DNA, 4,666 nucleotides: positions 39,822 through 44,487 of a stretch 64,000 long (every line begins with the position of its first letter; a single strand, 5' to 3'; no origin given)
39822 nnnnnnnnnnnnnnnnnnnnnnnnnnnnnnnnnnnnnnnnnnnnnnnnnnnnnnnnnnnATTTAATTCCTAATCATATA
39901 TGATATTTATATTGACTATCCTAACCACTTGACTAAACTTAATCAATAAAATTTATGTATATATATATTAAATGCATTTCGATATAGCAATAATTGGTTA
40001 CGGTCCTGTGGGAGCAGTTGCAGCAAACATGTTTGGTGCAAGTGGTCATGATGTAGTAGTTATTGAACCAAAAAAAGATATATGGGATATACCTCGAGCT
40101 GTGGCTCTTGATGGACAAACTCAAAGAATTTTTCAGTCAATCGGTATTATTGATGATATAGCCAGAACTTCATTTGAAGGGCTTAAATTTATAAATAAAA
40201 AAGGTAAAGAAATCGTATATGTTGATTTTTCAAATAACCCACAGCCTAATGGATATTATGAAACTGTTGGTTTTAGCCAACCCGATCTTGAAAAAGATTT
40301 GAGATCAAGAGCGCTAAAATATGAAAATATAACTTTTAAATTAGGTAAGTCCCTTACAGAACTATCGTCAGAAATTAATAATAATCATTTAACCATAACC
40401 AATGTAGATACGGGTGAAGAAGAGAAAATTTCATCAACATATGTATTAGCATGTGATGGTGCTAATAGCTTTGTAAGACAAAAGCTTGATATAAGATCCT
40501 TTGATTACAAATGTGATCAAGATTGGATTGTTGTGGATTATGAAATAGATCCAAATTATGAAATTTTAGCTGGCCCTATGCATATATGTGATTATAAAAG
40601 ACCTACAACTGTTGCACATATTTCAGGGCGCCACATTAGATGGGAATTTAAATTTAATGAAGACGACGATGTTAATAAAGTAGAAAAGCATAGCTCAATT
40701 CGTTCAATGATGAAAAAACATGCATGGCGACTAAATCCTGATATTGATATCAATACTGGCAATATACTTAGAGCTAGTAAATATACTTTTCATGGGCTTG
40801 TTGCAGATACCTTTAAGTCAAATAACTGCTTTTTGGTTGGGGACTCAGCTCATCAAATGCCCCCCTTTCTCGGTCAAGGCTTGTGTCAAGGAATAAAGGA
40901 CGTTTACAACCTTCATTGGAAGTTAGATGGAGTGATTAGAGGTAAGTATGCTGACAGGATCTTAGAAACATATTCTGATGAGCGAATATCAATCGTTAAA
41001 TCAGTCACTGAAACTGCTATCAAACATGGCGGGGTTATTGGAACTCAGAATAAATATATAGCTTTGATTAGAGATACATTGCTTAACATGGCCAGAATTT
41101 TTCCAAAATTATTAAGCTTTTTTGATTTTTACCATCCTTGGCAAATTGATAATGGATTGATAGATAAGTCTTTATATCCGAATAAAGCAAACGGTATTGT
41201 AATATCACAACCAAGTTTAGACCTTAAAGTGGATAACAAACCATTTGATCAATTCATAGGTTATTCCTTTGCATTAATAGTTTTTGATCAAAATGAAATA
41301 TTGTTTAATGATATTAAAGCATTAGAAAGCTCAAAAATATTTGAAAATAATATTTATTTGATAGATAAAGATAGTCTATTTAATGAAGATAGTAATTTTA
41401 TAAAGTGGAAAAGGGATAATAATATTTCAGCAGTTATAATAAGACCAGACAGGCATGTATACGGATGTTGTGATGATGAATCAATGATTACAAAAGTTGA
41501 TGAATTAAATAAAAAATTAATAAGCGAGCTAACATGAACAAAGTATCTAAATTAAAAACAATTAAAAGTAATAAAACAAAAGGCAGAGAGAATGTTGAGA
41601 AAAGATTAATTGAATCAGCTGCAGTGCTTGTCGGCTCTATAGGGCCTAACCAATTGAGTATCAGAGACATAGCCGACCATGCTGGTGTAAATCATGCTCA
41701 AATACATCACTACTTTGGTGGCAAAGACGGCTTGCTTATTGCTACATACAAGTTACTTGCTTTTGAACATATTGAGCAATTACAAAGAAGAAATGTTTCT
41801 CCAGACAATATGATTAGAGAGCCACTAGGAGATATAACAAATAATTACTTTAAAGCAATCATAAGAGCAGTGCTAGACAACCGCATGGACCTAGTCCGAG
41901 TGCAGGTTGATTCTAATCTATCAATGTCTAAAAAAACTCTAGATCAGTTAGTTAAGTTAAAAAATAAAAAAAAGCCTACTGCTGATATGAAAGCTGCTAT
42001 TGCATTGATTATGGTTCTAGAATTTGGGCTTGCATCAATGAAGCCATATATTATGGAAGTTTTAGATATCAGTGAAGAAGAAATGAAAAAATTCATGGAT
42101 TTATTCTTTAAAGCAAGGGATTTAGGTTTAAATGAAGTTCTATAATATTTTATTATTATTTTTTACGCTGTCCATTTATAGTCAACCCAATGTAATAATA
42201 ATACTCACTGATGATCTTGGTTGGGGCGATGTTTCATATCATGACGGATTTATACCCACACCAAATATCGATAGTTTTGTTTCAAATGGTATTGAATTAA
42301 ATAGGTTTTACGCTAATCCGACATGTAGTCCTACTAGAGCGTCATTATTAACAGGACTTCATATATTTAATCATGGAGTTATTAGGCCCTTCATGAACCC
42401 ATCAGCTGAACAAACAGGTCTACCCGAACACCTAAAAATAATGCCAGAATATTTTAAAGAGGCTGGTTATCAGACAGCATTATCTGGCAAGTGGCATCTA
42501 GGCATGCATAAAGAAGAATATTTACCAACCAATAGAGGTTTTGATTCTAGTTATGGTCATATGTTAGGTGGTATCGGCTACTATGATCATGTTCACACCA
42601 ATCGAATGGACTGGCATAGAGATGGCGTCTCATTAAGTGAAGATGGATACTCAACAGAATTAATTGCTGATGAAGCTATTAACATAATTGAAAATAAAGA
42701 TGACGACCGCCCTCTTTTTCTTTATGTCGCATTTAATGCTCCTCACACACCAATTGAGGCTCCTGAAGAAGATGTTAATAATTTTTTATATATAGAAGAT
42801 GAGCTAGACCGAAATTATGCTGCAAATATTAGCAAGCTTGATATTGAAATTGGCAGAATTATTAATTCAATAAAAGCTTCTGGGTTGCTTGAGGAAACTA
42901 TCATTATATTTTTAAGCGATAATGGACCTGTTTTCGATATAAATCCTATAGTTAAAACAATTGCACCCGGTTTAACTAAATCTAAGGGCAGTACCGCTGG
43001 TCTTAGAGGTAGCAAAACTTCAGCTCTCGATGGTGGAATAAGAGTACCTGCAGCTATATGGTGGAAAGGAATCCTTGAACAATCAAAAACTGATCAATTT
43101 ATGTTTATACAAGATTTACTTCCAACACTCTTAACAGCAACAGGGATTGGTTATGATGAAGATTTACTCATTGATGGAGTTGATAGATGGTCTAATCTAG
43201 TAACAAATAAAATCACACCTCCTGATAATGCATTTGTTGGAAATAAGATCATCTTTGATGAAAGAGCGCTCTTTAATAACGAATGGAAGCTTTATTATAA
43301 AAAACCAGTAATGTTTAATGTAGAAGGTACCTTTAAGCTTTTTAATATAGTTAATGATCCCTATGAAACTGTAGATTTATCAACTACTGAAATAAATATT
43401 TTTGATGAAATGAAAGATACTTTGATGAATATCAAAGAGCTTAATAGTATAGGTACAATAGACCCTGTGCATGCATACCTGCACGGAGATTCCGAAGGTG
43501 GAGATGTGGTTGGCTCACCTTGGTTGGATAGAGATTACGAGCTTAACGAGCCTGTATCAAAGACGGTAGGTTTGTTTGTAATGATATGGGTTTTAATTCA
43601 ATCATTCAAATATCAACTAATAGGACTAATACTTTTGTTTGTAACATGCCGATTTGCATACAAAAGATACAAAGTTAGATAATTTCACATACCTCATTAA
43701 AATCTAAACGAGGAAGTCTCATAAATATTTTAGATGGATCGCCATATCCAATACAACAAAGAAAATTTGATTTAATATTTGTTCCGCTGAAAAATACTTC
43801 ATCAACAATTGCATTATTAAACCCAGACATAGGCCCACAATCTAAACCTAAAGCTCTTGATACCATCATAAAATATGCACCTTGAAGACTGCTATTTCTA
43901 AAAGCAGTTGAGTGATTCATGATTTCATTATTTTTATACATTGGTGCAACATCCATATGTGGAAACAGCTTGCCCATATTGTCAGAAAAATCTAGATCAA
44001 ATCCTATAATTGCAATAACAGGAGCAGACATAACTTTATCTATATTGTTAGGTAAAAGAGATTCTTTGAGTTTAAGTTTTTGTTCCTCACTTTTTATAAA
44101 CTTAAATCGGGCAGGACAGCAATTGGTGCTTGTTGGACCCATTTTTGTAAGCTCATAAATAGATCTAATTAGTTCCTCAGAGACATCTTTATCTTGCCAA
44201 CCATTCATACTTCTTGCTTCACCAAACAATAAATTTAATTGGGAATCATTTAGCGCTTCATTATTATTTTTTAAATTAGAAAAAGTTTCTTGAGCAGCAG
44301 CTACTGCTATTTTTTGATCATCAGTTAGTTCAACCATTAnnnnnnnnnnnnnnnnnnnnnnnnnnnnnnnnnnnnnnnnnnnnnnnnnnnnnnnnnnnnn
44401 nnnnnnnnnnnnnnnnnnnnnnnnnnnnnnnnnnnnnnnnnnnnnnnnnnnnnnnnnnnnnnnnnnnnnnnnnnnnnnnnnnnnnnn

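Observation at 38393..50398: Receptor-linked catabolic island that could degrade a sulfated aromatic compound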

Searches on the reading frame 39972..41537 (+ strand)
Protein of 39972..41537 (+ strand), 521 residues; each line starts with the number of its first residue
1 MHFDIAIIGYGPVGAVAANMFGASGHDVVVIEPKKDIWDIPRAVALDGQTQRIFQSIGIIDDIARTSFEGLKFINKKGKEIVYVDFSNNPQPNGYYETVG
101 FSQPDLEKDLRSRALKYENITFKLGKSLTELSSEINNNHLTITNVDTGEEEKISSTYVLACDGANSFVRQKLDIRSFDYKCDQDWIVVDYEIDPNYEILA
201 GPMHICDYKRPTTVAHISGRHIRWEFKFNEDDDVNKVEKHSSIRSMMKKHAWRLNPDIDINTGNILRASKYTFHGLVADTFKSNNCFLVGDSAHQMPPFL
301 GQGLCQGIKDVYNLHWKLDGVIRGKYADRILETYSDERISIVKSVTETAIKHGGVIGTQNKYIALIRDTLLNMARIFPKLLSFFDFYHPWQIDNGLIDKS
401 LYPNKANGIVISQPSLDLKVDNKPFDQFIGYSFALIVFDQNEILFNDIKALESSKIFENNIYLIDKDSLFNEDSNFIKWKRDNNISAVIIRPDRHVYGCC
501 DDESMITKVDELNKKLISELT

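Call 3: search_protein_families(library=pfam, proteins=[window:39972-41537:+])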
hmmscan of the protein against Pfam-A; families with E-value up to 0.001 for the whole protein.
window:39972-41537:+ (521 aa): 2 families
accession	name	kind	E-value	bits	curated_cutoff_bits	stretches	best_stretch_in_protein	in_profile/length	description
PF01494.25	FAD_binding_3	-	3.6e-49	168.3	22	1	4-348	3-348/349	FAD binding domain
PF07992.20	Pyr_redox_2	-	0.00025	21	26.1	0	3-35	1-33/291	Pyridine nucleotide-disulphide oxidoreductase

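Call 4: search_protein_families(library=ncbifam, proteins=[window:39972-41537:+])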
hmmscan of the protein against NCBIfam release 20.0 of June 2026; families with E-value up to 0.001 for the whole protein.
window:39972-41537:+ (521 aa): 63 families (the best 25 are shown)
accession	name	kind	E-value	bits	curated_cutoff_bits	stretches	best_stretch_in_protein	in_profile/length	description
NF004829.0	PRK06183.1-3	subfamily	1.2e-116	390.5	390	1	2-514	8-510/520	bifunctional 3-(3-hydroxy-phenyl)propionate/3-hydroxycinnamic acid hydroxylase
NF004831.0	PRK06183.1-5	equivalog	4.5e-91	306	546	1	2-443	8-449/568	bifunctional 3-(3-hydroxy-phenyl)propionate/3-hydroxycinnamic acid hydroxylase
NF004828.0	PRK06183.1-2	equivalog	8.4e-61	206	853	1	3-500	13-518/568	bifunctional 3-(3-hydroxy-phenyl)propionate/3-hydroxycinnamic acid hydroxylase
NF004827.0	PRK06183.1-1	equivalog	5.4e-56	190.2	966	1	4-442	17-451/554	bifunctional 3-(3-hydroxy-phenyl)propionate/3-hydroxycinnamic acid hydroxylase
NF004830.0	PRK06183.1-4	equivalog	1.6e-52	178.7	1135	1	3-384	19-391/617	bifunctional 3-(3-hydroxy-phenyl)propionate/3-hydroxycinnamic acid hydroxylase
NF006002.0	PRK08132.1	subfamily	1.7e-44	152.2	416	1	4-504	27-535/552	FAD-dependent oxidoreductase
NF004780.0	PRK06126.1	subfamily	1.4e-43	149.1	445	2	101-360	124-380/552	hypothetical protein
NF004832.0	PRK06184.1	subfamily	1.5e-40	139.5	476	1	3-348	7-347/506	hypothetical protein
NF046068.1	AkvoneHdxseDnrF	equivalog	3.3e-29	102.1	650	1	7-350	3-354/439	aklavinone 12-hydroxylase DnrF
NF005303.0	PRK06834.1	subfamily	8e-28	97.2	625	1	4-373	5-353/488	hypothetical protein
NF033145.1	rif_monoox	equivalog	1.3e-27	96.9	800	1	3-351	1-336/472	rifampin monooxygenase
TIGR01988.1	Ubi-OHases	subfamily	8.4e-27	94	224.65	1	4-383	1-380/387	ubiquinone biosynthesis hydroxylase, UbiH/UbiF/VisC/COQ6 family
NF006092.0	PRK08244.1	equivalog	9e-26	90.6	644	1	1-349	1-337/494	monooxygenase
NF046069.1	AkvoneHdxseRdmE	equivalog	3.5e-25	88.8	700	1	7-351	3-356/521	aklavinone 12-hydroxylase RdmE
NF005531.0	PRK07190.1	equivalog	5.4e-25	88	530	1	3-349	6-340/487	FAD-binding protein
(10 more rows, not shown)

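Call 23: search_solved_structures(query=window:39972-41537:+, max_evalue=1e-10)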
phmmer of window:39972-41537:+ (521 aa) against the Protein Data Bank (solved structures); distinct sequences matched with E-value up to 1e-10: 33.
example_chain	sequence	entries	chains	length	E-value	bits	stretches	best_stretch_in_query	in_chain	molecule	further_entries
6ain_A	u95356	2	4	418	1.2e-18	70.3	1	5-345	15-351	PnpA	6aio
6u0p_A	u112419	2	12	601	8.1e-18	67.5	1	4-351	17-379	2,4-dichlorophenol 6-monooxygenase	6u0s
5xgv_A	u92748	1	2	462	1.3e-15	60.3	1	5-339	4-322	PyrE3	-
7yj0_A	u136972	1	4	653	1.7e-15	59.8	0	3-195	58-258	VibO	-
5vqb_A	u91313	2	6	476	5.5e-15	58.2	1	144-347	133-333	Rifampin monooxygenase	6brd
1foh_A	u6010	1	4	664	6.9e-15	57.8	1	59-344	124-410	PHENOL HYDROXYLASE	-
23lo_A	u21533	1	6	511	7e-15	57.8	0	277-387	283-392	flavin dependent Baeyer Villiger monooxygenase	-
4cy6_A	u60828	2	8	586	7.7e-15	57.7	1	3-352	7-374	2-HYDROXYBIPHENYL-3-MONOOXYGENASE | 2-HYDROXYBIPHENYL 3-MONOOXYGENASE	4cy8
8r2u_A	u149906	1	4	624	8e-15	57.6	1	149-342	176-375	Phenol 2-monooxygenase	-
1pn0_A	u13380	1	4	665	8.7e-15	57.5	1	59-343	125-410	Phenol 2-monooxygenase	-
4z2t_A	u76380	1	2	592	1.2e-14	57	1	3-351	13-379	2-hydroxybiphenyl-3-monooxygenase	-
5brt_A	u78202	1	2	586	1.5e-14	56.8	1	3-352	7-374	2-hydroxybiphenyl-3-monooxygenase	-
4z2r_A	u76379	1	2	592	1.5e-14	56.7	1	3-352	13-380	2-hydroxybiphenyl-3-monooxygenase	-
4z2u_A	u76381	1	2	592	2.1e-14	56.2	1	3-352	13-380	2-hydroxybiphenyl-3-monooxygenase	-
6em0_A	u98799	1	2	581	2.7e-14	55.9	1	3-352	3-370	2-hydroxybiphenyl-3-monooxygenase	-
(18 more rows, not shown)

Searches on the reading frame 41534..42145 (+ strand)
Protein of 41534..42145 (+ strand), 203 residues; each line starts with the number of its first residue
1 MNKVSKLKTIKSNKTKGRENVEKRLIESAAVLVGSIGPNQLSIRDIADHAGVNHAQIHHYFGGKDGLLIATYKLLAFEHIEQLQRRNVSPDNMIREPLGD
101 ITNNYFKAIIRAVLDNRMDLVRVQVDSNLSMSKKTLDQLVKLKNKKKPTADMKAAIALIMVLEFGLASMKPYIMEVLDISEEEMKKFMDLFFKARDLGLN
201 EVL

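Call 3: search_protein_families(library=pfam, proteins=[window:41534-42145:+])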
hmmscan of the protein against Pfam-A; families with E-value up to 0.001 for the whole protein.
window:41534-42145:+ (203 aa): 1 family
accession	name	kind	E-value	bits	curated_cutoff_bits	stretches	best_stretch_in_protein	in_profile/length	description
PF00440.29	TetR_N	-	4e-11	43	24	1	25-70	1-46/47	Bacterial regulatory proteins, tetR family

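Call 4: search_protein_families(library=ncbifam, proteins=[window:41534-42145:+])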
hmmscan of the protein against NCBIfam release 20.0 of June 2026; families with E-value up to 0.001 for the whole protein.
window:41534-42145:+ (203 aa): 6 families
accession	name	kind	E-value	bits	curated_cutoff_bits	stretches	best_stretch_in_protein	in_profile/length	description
NF001978.0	PRK00767.1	equivalog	3e-12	46.7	118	1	23-108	12-97/197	transcriptional regulator BetI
TIGR03384.1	betaine_BetI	equivalog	1.5e-11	44.3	201.3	1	18-107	6-94/189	choline-binding transcriptional repressor BetI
NF037937.1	septum_RefZ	equivalog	7.9e-11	42.2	180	1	23-75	2-54/195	forespore capture DNA-binding protein RefZ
NF008587.1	PRK11552.1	equivalog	4.4e-08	33.1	365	1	18-133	5-115/213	transcriptional regulator CecR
NF053516.1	TranRepPrsAVib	equivalog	4.1e-06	26.7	300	1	18-72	4-58/208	TetR family transcriptional repressor PsrA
NF053878.1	FATransRegFadRBac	equivalog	1.2e-05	25.2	200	1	23-110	6-92/190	fatty acid metabolism transcriptional regulator FadR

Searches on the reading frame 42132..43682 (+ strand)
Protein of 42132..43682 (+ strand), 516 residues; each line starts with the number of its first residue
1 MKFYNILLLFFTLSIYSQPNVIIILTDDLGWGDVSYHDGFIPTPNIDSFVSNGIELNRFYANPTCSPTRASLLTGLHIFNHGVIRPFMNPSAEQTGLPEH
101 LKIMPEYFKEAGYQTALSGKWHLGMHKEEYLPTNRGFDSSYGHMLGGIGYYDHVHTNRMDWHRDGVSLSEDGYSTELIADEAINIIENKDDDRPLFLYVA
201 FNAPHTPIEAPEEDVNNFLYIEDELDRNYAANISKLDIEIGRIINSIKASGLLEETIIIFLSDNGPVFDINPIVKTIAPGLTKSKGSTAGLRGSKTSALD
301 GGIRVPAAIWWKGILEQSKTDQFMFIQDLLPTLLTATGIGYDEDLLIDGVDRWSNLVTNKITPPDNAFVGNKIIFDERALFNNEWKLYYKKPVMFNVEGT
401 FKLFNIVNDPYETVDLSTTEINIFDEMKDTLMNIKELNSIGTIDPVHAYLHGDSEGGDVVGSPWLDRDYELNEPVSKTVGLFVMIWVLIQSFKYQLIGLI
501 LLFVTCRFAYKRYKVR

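Call 3: search_protein_families(library=pfam, proteins=[window:42132-43682:+])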
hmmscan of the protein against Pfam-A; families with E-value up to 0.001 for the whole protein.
window:42132-43682:+ (516 aa): 2 families
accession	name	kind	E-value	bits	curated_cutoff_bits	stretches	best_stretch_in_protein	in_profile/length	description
PF00884.28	Sulfatase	-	5.3e-58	197.2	25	1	19-339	1-301/301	Sulfatase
PF01663.27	Phosphodiest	-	3.1e-08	34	23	1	21-265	1-220/342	Type I phosphodiesterase / nucleotide pyrophosphatase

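Call 4: search_protein_families(library=ncbifam, proteins=[window:42132-43682:+])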
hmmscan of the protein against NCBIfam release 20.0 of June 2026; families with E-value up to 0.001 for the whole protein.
window:42132-43682:+ (516 aa): 6 families
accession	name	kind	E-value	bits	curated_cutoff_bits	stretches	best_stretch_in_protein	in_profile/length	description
NF010322.0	PRK13759.1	equivalog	1.3e-41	142.6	481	4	17-125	5-109/486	arylsulfatase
NF052527.1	Mn_arylsulf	exception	4.1e-27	95.2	850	2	18-216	1-221/479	manganese-dependent arylsulfatase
TIGR03417.1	chol_sulfatase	equivalog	6.1e-20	71.6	433.45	2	18-212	2-202/500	choline-sulfatase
NF045661.1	HdlasePehA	equivalog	3.4e-15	55.6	900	1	18-117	2-96/506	phosphoric/sulfuric ester hydrolase PehA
NF038075.1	fam_STM4013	hypoth_equivalog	0.00011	21.8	250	1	173-268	150-236/261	STM4013/SEN3800 family hydrolase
NF038282.1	LapC_YejM_PbgA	exception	0.00084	17.7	825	0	183-269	379-454/584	LPS biosynthesis-modulating metalloenzyme YejM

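Call 24: search_solved_structures(query=window:42132-43682:+, max_evalue=1e-10)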
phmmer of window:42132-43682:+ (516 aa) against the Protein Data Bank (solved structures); distinct sequences matched with E-value up to 1e-10: 75 (the best 60 are shown).
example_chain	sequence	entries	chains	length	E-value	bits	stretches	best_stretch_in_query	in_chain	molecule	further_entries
1fsu_A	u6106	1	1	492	7.6e-58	199.7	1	18-358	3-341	N-ACETYLGALACTOSAMINE-4-SULFATASE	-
6bia_A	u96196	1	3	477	4.3e-50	174.2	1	17-424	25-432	Sulfatase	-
6b0k_A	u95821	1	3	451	3.6e-48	167.8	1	18-424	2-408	Iota-carrageenan sulfatase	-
6b0j_A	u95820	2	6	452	3.7e-48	167.8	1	18-423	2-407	Iota-carrageenan sulfatase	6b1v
6prm_A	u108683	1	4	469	6.2e-47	163.7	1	16-388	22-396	exo-4S-kappa carrageenan S1 sulfatase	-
1hdh_A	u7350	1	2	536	1.7e-46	162.3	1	17-218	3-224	Arylsulfatase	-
4cxk_A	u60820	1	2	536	4e-46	161.1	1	17-218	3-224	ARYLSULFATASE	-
4cys_A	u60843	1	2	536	7.4e-46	160.2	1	17-218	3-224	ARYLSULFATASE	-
5aj9_A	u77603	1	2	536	7.4e-46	160.2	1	17-218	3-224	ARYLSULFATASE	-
6psm_A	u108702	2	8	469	1.5e-45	159.2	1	16-388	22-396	exo-4S-kappa carrageenan S1 sulfatase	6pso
4cxs_A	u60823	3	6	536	1.5e-45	159.2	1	17-218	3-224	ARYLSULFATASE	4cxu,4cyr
3ed4_A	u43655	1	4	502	2.7e-45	158.3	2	17-216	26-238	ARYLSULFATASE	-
9hh3_A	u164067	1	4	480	9.7e-44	153.2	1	17-337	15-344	Sulfatase, family S1-19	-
9hh2_A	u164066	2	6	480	3.4e-42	148.1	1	17-337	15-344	Sulfatase, family S1-19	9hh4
7all_AAA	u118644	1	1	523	3.6e-40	141.4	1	17-215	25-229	Arylsulfatase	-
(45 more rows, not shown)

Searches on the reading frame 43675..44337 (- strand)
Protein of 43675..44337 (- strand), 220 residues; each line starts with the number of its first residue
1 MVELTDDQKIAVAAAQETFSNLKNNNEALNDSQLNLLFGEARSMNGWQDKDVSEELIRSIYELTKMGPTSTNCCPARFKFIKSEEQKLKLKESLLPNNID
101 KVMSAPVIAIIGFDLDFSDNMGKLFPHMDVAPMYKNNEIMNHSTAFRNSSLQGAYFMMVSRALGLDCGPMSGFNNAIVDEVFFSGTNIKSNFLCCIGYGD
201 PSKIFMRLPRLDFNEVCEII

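Call 3: search_protein_families(library=pfam, proteins=[window:43675-44337:-])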
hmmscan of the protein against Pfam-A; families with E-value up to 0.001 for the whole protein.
window:43675-44337:- (220 aa): 1 family
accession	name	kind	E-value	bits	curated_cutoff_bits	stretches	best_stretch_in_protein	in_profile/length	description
PF00881.29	Nitroreductase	-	5.4e-08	33.6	23.5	1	48-185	11-153/167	Nitroreductase family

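Call 4: search_protein_families(library=ncbifam, proteins=[window:43675-44337:-])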
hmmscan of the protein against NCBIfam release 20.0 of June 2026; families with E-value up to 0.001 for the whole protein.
window:43675-44337:- (220 aa): 2 families
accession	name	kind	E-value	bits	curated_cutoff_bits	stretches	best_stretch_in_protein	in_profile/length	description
NF003768.0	PRK05365.1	equivalog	2.9e-81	271.8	152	1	24-219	4-199/200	malonic semialdehyde reductase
NF008275.0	PRK11053.1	equivalog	9.9e-07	28.4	227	0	49-119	19-92/217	oxygen-insensitive NAD(P)H nitroreductase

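Call 25: search_solved_structures(query=window:43675-44337:-, max_evalue=0.001)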
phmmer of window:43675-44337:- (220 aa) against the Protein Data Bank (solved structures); distinct sequences matched with E-value up to 0.001: 6.
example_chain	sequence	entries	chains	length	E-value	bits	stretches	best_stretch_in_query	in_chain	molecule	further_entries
7vqk_A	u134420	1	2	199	1.4e-35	126.1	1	28-217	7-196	FMN-dependent oxidoreductase IstO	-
3ge5_A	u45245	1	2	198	8.7e-08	35.3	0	149-202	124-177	putative NAD(P)H:FMN oxidoreductase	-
3bem_A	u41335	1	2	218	1.2e-06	31.6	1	37-183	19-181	Putative NAD(P)H nitroreductase ydfN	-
3ge6_A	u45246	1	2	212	2.8e-06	30.4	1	48-183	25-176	Nitroreductase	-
3gbh_A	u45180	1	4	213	1.2e-05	28.3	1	52-183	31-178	NAD(P)H-flavin oxidoreductase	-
2b67_A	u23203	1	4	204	0.00022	24.3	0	45-124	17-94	COG0778: Nitroreductase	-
